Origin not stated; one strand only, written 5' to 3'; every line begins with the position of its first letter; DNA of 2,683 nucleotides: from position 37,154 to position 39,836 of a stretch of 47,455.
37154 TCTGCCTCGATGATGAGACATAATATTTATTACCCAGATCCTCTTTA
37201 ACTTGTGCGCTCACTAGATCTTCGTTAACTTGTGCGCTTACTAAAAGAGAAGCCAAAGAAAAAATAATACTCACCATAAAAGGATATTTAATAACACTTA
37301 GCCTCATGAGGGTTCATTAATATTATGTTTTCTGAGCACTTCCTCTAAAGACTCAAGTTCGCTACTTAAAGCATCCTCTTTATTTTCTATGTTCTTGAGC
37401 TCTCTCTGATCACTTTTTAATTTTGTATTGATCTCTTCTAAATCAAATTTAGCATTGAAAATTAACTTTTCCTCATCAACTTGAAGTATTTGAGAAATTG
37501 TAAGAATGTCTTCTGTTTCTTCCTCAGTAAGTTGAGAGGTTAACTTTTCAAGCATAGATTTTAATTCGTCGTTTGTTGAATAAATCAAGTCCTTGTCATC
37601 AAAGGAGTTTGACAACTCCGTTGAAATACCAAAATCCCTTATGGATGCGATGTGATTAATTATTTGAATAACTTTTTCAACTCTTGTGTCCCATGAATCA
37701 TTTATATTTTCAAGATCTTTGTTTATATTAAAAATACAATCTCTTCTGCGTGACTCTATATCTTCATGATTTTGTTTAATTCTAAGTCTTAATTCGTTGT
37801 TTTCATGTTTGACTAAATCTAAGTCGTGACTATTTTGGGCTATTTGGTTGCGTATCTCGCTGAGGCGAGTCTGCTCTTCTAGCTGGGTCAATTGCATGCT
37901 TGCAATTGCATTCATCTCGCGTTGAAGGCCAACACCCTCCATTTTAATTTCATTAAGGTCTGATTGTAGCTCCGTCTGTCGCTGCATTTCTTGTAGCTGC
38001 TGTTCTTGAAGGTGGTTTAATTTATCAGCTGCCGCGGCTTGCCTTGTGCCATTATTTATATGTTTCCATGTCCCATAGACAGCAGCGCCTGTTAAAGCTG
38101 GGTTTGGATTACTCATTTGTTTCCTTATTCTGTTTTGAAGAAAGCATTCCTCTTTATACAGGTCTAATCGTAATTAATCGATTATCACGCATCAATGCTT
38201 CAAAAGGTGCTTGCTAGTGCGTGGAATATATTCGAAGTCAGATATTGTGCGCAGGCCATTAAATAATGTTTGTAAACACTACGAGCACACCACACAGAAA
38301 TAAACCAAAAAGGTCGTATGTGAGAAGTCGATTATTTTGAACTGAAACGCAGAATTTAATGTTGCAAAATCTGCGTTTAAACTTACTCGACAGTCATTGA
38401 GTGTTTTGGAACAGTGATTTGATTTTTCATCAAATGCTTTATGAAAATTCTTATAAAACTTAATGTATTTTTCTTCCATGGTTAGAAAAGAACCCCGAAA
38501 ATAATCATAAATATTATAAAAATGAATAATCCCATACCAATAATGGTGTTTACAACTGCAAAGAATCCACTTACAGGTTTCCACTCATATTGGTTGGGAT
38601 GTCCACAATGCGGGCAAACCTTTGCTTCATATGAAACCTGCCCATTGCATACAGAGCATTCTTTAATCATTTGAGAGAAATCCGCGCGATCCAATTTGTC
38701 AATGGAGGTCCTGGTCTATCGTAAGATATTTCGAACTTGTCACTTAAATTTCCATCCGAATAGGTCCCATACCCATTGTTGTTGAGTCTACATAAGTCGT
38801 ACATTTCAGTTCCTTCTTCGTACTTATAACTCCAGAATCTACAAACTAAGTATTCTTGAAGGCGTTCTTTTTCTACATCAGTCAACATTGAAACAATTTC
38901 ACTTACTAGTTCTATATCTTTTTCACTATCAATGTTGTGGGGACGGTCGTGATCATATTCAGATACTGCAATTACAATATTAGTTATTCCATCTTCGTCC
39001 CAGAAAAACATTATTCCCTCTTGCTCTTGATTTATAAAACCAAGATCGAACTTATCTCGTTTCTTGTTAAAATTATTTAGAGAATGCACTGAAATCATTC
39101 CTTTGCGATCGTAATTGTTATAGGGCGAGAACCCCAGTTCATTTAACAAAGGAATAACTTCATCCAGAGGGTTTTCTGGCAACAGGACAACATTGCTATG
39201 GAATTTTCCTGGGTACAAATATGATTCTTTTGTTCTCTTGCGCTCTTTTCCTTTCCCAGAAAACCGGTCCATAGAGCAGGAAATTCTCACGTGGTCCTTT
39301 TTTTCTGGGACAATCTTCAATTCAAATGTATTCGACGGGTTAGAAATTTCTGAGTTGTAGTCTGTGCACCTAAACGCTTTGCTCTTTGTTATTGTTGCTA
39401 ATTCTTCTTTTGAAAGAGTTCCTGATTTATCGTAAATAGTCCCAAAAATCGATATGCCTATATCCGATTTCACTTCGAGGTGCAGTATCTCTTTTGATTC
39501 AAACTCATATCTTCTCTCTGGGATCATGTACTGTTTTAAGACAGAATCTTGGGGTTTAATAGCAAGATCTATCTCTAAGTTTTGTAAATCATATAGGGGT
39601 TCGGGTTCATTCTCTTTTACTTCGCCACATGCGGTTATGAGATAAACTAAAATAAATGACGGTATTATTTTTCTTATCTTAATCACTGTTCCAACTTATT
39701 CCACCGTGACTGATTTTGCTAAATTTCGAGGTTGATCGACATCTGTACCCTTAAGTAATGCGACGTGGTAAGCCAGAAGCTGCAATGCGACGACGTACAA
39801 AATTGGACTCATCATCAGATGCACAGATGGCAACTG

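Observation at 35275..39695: AT-rich island of six uncharacterised envelope and coiled-coil genes directly behind glmS, with no mobility genes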

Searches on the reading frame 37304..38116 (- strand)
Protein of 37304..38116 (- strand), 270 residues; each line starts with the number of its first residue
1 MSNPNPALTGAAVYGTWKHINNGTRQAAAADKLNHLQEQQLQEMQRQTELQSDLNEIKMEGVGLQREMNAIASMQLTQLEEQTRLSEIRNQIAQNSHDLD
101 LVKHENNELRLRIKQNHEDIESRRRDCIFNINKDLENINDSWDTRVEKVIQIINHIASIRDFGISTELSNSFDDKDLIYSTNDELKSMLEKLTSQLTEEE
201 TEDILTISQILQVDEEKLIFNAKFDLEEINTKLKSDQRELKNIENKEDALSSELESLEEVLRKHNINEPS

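Call 3: search_protein_families(library=pfam, proteins=[window:37304-38116:-], max_evalue=0.1)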
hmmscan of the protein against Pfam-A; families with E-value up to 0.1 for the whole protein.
window:37304-38116:- (270 aa): 1 family
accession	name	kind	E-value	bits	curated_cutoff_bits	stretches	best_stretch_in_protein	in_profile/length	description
PF06956.16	RtcR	-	0.06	13.2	23.1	1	183-247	41-105/183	Regulator of RNA terminal phosphate cyclase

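Call 4: search_protein_families(library=padloc, proteins=[window:37304-38116:-], max_evalue=0.1)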
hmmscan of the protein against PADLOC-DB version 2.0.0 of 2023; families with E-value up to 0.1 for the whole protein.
window:37304-38116:- (270 aa): 0 families

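Call 5: search_protein_families(library=ncbifam, proteins=[window:37304-38116:-], max_evalue=0.1)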
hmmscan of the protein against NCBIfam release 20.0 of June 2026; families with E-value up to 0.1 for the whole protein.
window:37304-38116:- (270 aa): 2 families
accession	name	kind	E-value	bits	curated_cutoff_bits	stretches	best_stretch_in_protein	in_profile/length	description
NF052300.1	ECs1377_fam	equivalog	0.0059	16.1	190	1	111-154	65-108/190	ECs1377 family protein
NF045487.1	ASRP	equivalog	0.044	12.4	300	0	38-201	317-474/593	archaea-specific SMC-related protein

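Call 54: search_protein_families(library=phrogs, proteins=[window:37304-38116:-], max_evalue=0.01)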
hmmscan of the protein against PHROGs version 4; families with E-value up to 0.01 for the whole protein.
window:37304-38116:- (270 aa): 0 families

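Call 57: search_protein_representatives(protein=window:37304-38116:-)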
Query: 270 residues. Proteins with E-value up to 0.001 (for the whole library): 25; up to 1e-10: 6; up to 1e-30: 6. The best 25 are listed.
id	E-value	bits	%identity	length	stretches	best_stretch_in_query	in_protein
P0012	5.8e-133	458.3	81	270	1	1-270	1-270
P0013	1.8e-58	214.5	45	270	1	1-269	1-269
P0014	9.7e-52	192.4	42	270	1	1-270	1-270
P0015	1.7e-48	181.9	40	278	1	15-269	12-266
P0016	1.2e-43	165.9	40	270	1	1-269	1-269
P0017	3.9e-40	154.4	81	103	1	168-270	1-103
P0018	6.6e-10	55.5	33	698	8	68-113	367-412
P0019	2.7e-09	53.5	29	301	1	17-265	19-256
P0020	1.8e-07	47.6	31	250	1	63-237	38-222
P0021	5.4e-07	46.0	30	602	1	51-260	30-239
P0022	1.9e-06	44.2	38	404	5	69-113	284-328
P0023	2.5e-06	43.8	29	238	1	89-249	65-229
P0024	4.0e-06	43.1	28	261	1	36-251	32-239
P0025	4.1e-06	43.1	36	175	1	110-245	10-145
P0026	4.2e-06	43.1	29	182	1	101-260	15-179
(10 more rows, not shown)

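Call 87: search_solved_structures(query=window:37304-38116:-, max_evalue=0.1)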
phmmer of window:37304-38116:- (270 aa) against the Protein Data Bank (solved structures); distinct sequences matched with E-value up to 0.1: 0.

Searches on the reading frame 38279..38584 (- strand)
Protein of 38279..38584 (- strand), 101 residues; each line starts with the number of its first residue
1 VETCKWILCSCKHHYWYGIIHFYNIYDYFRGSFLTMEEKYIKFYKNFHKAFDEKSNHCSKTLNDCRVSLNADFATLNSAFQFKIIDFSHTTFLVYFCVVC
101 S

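Call 3: search_protein_families(library=pfam, proteins=[window:38279-38584:-], max_evalue=0.1)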
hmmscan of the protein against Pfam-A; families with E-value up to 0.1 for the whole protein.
window:38279-38584:- (101 aa): 0 families

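Call 4: search_protein_families(library=padloc, proteins=[window:38279-38584:-], max_evalue=0.1)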
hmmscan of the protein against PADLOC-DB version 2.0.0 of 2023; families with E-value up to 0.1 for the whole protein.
window:38279-38584:- (101 aa): 1 family
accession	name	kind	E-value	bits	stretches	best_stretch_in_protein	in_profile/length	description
PDLC04243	PDC-M01A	-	0.0074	12.9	1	23-86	85-146/537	-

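Call 5: search_protein_families(library=ncbifam, proteins=[window:38279-38584:-], max_evalue=0.1)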
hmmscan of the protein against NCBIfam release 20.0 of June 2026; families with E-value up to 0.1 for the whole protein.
window:38279-38584:- (101 aa): 0 families

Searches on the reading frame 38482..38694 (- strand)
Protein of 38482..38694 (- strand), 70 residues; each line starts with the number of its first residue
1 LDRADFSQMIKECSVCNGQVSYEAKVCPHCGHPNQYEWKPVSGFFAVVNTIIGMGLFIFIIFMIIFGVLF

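Call 3: search_protein_families(library=pfam, proteins=[window:38482-38694:-], max_evalue=0.1)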
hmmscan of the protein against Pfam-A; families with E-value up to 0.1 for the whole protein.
window:38482-38694:- (70 aa): 15 families
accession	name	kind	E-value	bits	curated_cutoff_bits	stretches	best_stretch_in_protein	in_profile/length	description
PF10571.15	UPF0547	-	0.00027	21.4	29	1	11-32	1-22/26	Uncharacterised protein family UPF0547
PF12773.13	DZR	-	0.00072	20.1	27.3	1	11-31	25-45/45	Double zinc ribbon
PF18912.6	DZR_2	-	0.0018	18.5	27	1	12-36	23-48/56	Double zinc ribbon domain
PF13248.11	Zn_ribbon_3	-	0.0071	16.2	27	1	11-33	3-25/26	zinc-ribbon domain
PF17120.11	zf-RING_16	-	0.0085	16.2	27.4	1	8-32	2-26/57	RING/Ubox like zinc-binding domain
PF13240.11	Zn_Ribbon_1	-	0.017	15.4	25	1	13-33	2-22/23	zinc-ribbon domain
PF01155.25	HypA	-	0.023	15.2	28.9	1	9-34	69-96/112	Hydrogenase/urease nickel incorporation, metallochaperone, hypA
PF00684.25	DnaJ_CXXCXGXG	-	0.025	15.3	32.7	1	6-31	37-62/65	DnaJ central domain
PF14446.12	Prok-RING_1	-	0.028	14.8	29.1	1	11-33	5-29/54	Prokaryotic RING finger family 1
PF14803.11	Zn_ribbon_Nudix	-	0.029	14.7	25.6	0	27-37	3-13/34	Nudix N-terminal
PF18551.6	TackOD1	-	0.034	14.1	32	1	3-35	67-99/188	Thaumarchaeal output domain 1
PF17032.10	Zn_ribbon_15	-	0.037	15.3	28.9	1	10-31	52-73/73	zinc-ribbon family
PF10005.14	Zn_ribbon_DZR_6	-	0.054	14.6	23.4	1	12-37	3-28/93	zinc-ribbon domain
PF14255.11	Cys_rich_CPXG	-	0.08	13.3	25.2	0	27-35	3-11/52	Cysteine-rich CPXCG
PF13597.11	NRDD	-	0.08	12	26.2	1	5-45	503-543/562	Anaerobic ribonucleoside-triphosphate reductase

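Call 4: search_protein_families(library=padloc, proteins=[window:38482-38694:-], max_evalue=0.1)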
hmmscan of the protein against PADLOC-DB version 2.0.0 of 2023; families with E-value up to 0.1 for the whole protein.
window:38482-38694:- (70 aa): 1 family
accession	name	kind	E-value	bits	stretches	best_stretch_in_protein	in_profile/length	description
PDLC04162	HEC-08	-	0.0037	14.4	1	9-39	228-258/358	-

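Call 5: search_protein_families(library=ncbifam, proteins=[window:38482-38694:-], max_evalue=0.1)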
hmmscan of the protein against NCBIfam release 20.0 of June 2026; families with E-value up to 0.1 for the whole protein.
window:38482-38694:- (70 aa): 5 families
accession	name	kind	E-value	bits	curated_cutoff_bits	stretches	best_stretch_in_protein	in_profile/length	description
NF008616.0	PRK11595.1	equivalog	0.011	15.3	304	1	13-36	23-46/227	DNA utilization protein GntX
NF011149.0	PRK14559.1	equivalog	0.026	13.3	374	1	7-40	24-57/642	serine/threonine phosphatase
TIGR04104.1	cxxc_20_cxxc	subfamily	0.068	13.5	45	0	12-61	2-70/93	TIGR04104 family putative zinc finger protein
NF058604.1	RtpA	equivalog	0.079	13.1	65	0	11-31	10-30/50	anti-TRAP protein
NF006358.0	PRK08579.1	equivalog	0.081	11.1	585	1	7-47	564-604/624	anaerobic ribonucleoside triphosphate reductase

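Call 54: search_protein_families(library=phrogs, proteins=[window:38482-38694:-], max_evalue=0.01)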
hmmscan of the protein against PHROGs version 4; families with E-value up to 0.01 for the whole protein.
window:38482-38694:- (70 aa): 6 families
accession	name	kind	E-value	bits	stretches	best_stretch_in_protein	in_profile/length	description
phrog_38187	-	unknown function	0.0001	23.5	1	10-68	3-53/144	-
phrog_14275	-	unknown function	0.00031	21.5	1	11-49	4-42/178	-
phrog_10714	-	unknown function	0.0026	19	1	6-33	69-98/109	-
phrog_8436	-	unknown function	0.0054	17.8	1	7-31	60-84/110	-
phrog_4852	-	unknown function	0.0054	17.4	1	8-34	11-39/194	-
phrog_17287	-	unknown function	0.008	17.4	0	7-37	10-43/72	-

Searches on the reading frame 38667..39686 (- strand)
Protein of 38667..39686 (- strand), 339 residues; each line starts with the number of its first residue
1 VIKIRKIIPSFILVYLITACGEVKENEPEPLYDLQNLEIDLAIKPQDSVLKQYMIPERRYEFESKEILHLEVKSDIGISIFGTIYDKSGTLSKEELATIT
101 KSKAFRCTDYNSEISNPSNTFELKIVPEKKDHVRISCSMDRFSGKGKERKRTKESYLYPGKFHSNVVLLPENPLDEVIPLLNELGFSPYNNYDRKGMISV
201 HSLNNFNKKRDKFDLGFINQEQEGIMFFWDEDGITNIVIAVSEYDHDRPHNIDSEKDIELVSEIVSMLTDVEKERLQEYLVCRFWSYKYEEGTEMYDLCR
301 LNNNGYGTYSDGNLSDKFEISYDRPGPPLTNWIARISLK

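Call 3: search_protein_families(library=pfam, proteins=[window:38667-39686:-], max_evalue=0.1)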
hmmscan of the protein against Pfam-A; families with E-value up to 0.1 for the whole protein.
window:38667-39686:- (339 aa): 0 families

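Call 4: search_protein_families(library=padloc, proteins=[window:38667-39686:-], max_evalue=0.1)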
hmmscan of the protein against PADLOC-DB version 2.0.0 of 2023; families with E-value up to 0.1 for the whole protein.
window:38667-39686:- (339 aa): 0 families

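Call 5: search_protein_families(library=ncbifam, proteins=[window:38667-39686:-], max_evalue=0.1)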
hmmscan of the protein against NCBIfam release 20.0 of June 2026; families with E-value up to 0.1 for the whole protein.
window:38667-39686:- (339 aa): 0 families

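Call 24: find_encoding_contigs(protein=window:38667-39686:-, flank=10000, max_places=10)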
Protein window:38667-39686:- (339 aa): 14 contigs read that carry it; 10 places shown.
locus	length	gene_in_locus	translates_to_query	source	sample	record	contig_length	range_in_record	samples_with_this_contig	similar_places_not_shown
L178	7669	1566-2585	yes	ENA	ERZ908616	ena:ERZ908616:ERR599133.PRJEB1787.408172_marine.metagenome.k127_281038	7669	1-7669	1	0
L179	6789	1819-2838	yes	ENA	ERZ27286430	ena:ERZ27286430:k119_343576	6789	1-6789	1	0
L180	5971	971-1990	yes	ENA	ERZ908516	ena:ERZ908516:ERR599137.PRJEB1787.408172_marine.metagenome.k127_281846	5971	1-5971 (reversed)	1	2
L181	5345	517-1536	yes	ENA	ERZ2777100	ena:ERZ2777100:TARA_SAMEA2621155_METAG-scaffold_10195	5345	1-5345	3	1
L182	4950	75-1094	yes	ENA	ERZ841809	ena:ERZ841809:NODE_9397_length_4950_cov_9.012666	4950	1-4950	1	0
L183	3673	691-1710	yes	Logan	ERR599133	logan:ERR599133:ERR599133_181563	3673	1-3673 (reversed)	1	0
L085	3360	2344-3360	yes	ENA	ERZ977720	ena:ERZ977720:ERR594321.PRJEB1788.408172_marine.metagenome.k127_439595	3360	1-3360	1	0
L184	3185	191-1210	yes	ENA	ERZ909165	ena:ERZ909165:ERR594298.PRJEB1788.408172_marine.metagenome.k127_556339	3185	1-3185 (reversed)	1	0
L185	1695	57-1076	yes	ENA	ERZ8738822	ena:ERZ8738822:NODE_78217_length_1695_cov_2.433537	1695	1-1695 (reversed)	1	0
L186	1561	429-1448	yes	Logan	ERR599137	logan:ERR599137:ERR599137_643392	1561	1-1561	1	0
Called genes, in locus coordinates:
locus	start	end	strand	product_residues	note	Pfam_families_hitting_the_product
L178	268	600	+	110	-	-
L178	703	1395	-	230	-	PF03372:Exo_endo_phos (weak)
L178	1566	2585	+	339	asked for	-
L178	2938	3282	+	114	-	-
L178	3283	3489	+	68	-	-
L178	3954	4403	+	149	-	-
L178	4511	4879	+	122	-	PF04828:GFA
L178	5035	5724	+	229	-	-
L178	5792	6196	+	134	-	PF03203:MerC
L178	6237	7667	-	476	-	?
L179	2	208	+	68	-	?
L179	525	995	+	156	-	PF22507:DUF6994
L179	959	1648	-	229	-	-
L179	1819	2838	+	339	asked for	-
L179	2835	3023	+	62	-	-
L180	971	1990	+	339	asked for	-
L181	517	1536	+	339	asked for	-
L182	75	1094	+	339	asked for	-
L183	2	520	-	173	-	?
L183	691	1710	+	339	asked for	-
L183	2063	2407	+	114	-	-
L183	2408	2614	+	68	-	-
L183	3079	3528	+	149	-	-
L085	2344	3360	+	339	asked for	?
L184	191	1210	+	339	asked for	-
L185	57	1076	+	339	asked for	-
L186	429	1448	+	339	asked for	-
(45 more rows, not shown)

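Call 54: search_protein_families(library=phrogs, proteins=[window:38667-39686:-], max_evalue=0.01)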
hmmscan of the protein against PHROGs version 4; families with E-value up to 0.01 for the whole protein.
window:38667-39686:- (339 aa): 0 families

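Call 78: find_homologous_proteins(query=window:38667-39686:-, max_evalue=0.001)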
Query window:38667-39686:- (339 aa): 4 proteins with E <= 0.001 among 993 candidates.
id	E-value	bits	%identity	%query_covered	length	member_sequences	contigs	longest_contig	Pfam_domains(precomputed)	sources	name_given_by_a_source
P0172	1.5e-198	677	91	100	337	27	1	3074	-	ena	-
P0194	4.0e-94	334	51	91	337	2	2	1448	-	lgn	-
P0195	7.8e-89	317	48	95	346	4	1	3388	-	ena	-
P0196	4.0e-88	314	49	95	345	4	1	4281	-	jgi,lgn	jgi:hypothetical protein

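Call 86: search_solved_structures(query=A3, max_evalue=1)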
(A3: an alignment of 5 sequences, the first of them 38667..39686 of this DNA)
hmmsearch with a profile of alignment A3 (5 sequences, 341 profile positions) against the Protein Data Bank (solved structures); distinct sequences matched with E-value up to 1: 0.

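Call 88: predict_structure(alignment_id=A3)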
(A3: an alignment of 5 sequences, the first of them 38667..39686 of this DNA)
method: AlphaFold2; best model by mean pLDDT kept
length: 339 residues; sequences in the alignment: 5
mean_pLDDT: 52.9   pTM: 0.41
mean pLDDT of the five models: 52.9, 50.6, 43.9, 30.7, 29.6
residues with pLDDT >= 90: 0; 70-90: 69; 50-70: 117; < 50: 153
segments of 3 or more residues with pLDDT < 50: 1-8, 10-29, 58-63, 142-155, 176-223, 229-233, 243-254, 284-313, 323-330
pLDDT, mean of each block of 10 residues (from residue 1): 32 32 38 72 69 55 57 73 83 78 70 63 72 73 40 50 71 50 42 28 27 32 48 52 43 49 64 64 44 38 34 55 46 56
secondary structure, 60 per line:
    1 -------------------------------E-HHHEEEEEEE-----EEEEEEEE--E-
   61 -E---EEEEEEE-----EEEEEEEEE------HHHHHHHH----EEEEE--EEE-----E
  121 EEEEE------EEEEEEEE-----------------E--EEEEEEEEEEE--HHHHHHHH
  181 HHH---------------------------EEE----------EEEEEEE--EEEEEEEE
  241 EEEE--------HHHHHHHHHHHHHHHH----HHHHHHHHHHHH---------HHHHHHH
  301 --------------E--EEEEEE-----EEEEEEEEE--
elements in order: E37-43 E49-56 E66-72 E78-86 H93-100 E105-109 E112-114 E120-125 E132-139 E160-170 H173-183 E211-213 E224-230 E233-244 H253-268 H273-284 H294-300 E318-323 E329-337

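Call 91: fold_search(model_id=the predicted structure, library=pdb)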
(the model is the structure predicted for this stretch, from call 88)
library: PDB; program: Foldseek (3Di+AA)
matches with E <= 10: 869; with E <= 0.001: 0
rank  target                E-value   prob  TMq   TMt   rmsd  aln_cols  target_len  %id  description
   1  5f0l_B                7.8e-03  0.80  0.22  0.24  11.3       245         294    8  Structure of retromer VPS26-VPS35 subunits bound to SNX3 and DMT1 (released 2016-12-07)
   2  5f0j_B                1.6e-02  0.66  0.22  0.24  11.4       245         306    8  Structure of retromer VPS26-VPS35 subunits bound to SNX3 (released 2016-12-07)
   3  5f0m_B                2.2e-02  0.63  0.22  0.24  11.3       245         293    8  Structure of retromer VPS26-VPS35 subunits bound to SNX3 and DMT1 (SeMet labeled) (released 2016-12-07)
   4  6h7w_C                3.2e-02  0.60  0.22  0.25  11.2       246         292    8  Model of retromer-Vps5 complex assembled on membrane. (released 2018-09-26)
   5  7u6f_B3               4.0e-02  0.51  0.22  0.24  11.4       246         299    9  Mouse retromer (VPS26/VPS35/VPS29) heterotrimers (released 2022-10-12)
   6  2fau                  7.7e-02  0.47  0.23  0.26  11.9       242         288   10  Crystal structure of human vps26 (released 2006-05-30)
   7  8y7v                  7.7e-02  0.20  0.17  0.24  14.1       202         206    9  Crystal structure of CP2c/LSF DNA-binding domain (released 2025-08-06)
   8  4xiv_B                1.0e-01  0.38  0.12  0.15  15.4       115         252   20  Kinase and Dimerization (P3P4) of the Thermotoga maritima CheA kinase (released 2015-11-04)
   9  1rhf_A                1.1e-01  0.20  0.15  0.26  21.9       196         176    9  Crystal Structure of human Tyro3-D1D2 (released 2004-03-23)
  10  3hrz_A                1.9e-01  0.41  0.15  0.09   6.6       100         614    8  Cobra Venom Factor (CVF) in complex with human factor B (released 2009-07-07)
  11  6vac_B                2.0e-01  0.21  0.21  0.24  11.2       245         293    8  Mouse retromer (VPS26/VPS35/VPS29) heterotrimer (released 2020-02-19)
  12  2kl6_MODEL_1_A        2.4e-01  0.25  0.15  0.34   8.9       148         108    9  Solution NMR structure of the CARDB domain of PF1109 from Pyrococcus furiosus. Northeast Structural Genomics C (released 2009-08-25)
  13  2a74_D                2.5e-01  0.35  0.15  0.09   7.2       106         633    6  Human Complement Component C3c (released 2005-09-27)
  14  5y32_A                2.5e-01  0.14  0.16  0.24  17.7       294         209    7  Crystal structure of PTP delta Ig1-Ig2 in complex with IL1RAPL1 (released 2017-08-16)
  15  5k9n_A                2.5e-01  0.07  0.09  0.13  19.9       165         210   12  Structural and Mechanistic Analysis of Drosophila melanogaster Polyamine N acetyltransferase, an enzyme that Catalyzes (released 2017-06-07)
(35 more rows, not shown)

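Call 102: find_encoding_contigs(protein=P0196, flank=5000, max_places=3)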
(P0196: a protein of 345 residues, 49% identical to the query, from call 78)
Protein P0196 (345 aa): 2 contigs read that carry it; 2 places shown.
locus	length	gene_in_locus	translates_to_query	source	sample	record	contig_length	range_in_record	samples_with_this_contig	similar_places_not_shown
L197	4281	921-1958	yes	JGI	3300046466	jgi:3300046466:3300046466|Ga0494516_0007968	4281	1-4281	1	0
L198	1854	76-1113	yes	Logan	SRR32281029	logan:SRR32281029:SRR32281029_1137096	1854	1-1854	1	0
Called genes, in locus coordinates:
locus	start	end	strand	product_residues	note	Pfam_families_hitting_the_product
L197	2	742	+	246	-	?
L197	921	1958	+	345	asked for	-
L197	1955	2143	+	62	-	PF13248:Zn_ribbon_3 (weak)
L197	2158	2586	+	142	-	-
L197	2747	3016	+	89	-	-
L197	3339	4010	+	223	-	PF01844:HNH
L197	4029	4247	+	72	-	-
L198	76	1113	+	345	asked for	-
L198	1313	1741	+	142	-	-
